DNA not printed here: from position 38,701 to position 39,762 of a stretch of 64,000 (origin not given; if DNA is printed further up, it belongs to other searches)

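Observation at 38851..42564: Unusual architecture: GSDH-like beta-propeller + PKD repeats + PA14 + an unassigned ~200-aa C-terminal module ending in tandem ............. repeats, with no T9SS CTD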

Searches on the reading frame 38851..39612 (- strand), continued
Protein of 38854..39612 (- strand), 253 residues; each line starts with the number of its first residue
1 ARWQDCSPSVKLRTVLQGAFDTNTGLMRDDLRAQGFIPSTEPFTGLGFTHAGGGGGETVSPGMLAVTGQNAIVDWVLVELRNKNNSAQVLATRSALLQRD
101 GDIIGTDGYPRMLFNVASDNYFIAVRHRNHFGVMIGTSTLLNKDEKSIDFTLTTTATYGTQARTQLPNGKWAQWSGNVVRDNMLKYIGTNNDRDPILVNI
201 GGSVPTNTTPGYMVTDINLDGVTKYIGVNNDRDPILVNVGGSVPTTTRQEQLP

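Call 65: search_protein_families(library=ncbifam, alignment_id=A1, max_evalue=10)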
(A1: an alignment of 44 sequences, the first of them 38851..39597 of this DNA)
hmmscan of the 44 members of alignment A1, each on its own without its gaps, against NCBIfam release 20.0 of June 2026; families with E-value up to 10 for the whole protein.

A. member 1, window:38851-39597:- (248 aa): 1 family
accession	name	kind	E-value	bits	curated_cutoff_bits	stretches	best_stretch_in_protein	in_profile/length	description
NF041320.1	pfkB_Halo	equivalog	0.026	13.9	400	2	173-205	110-142/302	1-phosphofructokinase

B. families by the number of members that match (of 44 scanned): 16 families
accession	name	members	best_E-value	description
NF038128.1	choice_anch_J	5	4.3e-13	choice-of-anchor J domain-containing protein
TIGR03895.1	protease_PatA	1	3e-06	PatA/PatG family cyanobactin maturation protease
NF033595.1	denti_PrtP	1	0.0039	dentilisin complex serine proteinase subunit PrtP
TIGR00405.1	KOW_elon_Spt5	1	0.017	transcription elongation factor Spt5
NF041320.1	pfkB_Halo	1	0.026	1-phosphofructokinase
NF041302.1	HMG_CoAsyn_Halo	1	0.037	hydroxymethylglutaryl-CoA synthase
NF047971.1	ThermolysLepto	1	0.049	M4 family metalopeptidase thermolysin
TIGR01851.1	argC_other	1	0.058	N-acetyl-gamma-glutamyl-phosphate reductase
NF004446.0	PRK05777.2-4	1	0.11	NADH-quinone oxidoreductase subunit NuoN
NF006944.0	PRK09426.1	1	0.13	methylmalonyl-CoA mutase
NF042956.1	IteS_antiphage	1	0.15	S8 family anti-phage peptidase IteS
NF050085.1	LIC10280_fam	1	0.23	LIC10280 family protein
NF006094.0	PRK08246.1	1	0.51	serine/threonine dehydratase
NF010546.0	PRK13936.1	1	0.83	phosphoheptose isomerase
NF053647.1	pMurD2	1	1.4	pseudomurein biosynthesis peptide ligase pMurD2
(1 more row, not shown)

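Call 72: find_encoding_contigs(protein=P0059, flank=10000, max_places=2)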
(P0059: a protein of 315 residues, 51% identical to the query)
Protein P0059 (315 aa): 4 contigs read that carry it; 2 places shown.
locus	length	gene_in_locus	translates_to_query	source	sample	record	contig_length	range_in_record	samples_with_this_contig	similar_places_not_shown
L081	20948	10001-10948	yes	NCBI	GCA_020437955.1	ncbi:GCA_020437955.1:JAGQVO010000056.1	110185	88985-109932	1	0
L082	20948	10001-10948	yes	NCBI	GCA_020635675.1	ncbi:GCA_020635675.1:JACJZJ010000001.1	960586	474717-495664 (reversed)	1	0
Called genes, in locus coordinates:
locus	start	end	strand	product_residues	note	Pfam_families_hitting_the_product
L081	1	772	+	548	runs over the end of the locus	PF08811:DUF1800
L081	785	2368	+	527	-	PF07394:DUF1501, PF18962:Por_Secre_tail (weak)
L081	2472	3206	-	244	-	PF18962:Por_Secre_tail (weak)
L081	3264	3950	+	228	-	PF18967:PycTM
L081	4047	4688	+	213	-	PF00072:Response_reg, PF08281:Sigma70_r4_2, PF00196:GerE, PF04545:Sigma70_r4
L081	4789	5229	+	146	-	PF07166:DUF1398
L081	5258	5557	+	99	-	-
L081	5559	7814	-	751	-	PF02689:Herpes_Helicase (faint), PF05970:PIF1, PF13245:AAA_19, PF13401:AAA_22, PF13604:AAA_30, PF05970:PIF1, PF14493:HTH_40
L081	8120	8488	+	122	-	PF11009:BrxC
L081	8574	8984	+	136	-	-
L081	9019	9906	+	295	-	PF02900:LigB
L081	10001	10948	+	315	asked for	-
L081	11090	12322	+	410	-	-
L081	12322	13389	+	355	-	-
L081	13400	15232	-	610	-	PF24885:TPR_NPHP3 (weak), PF00515:TPR_1 (faint), PF07719:TPR_2 (faint), PF13176:TPR_7 (faint), PF13181:TPR_8 (faint), PF13374:TPR_10 (faint), PF13424:TPR_12, PF00211:Guanylate_cyc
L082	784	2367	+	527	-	PF07394:DUF1501, PF18962:Por_Secre_tail (weak)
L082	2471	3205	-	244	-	PF18962:Por_Secre_tail (weak)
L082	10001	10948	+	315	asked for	-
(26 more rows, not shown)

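Call 73: find_encoding_contigs(protein=P0033, flank=10000, max_places=2)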
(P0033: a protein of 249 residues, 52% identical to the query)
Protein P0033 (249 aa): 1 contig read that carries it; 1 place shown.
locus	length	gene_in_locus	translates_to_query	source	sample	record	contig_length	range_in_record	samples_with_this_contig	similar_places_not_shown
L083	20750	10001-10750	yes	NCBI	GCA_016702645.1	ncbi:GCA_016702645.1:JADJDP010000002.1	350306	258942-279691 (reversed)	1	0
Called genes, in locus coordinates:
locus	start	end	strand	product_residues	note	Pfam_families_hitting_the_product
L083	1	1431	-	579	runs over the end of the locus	-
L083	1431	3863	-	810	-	PF13620:CarboxypepD_reg, PF13715:CarbopepD_reg_2, PF07715:Plug, PF00593:TonB_dep_Rec_b-barrel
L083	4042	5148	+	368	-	PF02481:DNA_processg_A, PF17782:WHD_DprA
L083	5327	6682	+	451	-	PF02812:ELFV_dehydrog_N, PF00208:ELFV_dehydrog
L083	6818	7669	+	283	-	PF15902:Sortilin-Vps10 (weak)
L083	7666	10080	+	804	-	PF15902:Sortilin-Vps10 (weak), PF00801:PKD, PF18911:PKD_4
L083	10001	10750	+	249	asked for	-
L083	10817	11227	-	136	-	PF06491:Disulph_isomer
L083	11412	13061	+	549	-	PF07504:FTP, PF02128:Peptidase_M36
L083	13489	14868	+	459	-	-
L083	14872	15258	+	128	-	PF08818:DUF1801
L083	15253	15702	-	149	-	PF00383:dCMP_cyt_deam_1, PF14437:MafB19-deam, PF14439:Bd3614-deam (weak)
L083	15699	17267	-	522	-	PF01082:Cu2_monooxygen, PF03712:Cu2_monoox_C (weak), PF18962:Por_Secre_tail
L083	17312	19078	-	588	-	PF01368:DHH, PF02272:DHHA1, PF17768:RecJ_OB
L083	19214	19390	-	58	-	-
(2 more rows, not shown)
